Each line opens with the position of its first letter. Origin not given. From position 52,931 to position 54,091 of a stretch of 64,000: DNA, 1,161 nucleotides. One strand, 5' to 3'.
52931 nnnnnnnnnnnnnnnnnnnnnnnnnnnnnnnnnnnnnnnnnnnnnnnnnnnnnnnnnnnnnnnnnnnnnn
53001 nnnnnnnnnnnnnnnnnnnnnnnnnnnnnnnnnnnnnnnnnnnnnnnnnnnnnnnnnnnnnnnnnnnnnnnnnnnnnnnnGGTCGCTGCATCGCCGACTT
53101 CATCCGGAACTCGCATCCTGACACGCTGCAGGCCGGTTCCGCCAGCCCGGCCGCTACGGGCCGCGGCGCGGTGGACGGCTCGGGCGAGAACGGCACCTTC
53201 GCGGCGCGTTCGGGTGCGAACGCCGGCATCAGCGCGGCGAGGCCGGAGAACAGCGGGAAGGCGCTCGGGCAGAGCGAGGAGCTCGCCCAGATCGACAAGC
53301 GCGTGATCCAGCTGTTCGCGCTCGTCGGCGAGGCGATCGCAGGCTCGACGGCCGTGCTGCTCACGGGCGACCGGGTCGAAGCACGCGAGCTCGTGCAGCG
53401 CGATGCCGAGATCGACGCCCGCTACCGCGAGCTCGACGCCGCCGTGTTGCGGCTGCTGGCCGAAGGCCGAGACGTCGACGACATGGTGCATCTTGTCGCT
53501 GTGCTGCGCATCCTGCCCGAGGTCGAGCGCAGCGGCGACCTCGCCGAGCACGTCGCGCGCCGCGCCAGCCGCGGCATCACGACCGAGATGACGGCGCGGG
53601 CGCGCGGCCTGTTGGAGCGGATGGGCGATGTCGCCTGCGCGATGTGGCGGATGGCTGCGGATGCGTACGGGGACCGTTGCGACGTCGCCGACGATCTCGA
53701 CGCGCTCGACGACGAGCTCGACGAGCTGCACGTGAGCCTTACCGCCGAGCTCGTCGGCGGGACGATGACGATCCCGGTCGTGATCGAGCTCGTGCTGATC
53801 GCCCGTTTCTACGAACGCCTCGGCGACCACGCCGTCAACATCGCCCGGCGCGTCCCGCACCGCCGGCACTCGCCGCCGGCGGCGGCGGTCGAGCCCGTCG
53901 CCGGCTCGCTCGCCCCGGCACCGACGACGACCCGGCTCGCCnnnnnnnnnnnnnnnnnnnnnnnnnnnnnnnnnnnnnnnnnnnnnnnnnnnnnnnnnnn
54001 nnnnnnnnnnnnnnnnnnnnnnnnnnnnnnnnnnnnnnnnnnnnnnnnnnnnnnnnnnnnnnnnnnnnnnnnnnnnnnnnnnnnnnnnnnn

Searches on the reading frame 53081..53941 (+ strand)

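Call 46: search_protein_families(library=pfam, proteins=[window:53081-53941:+], max_evalue=0.001)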
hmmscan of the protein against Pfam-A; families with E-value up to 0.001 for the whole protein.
window:53081-53941:+ (287 aa): 1 family
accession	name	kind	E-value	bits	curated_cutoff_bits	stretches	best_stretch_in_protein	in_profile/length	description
PF01895.24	PhoU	-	7.4e-27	94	23.5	2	76-161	2-88/89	PhoU domain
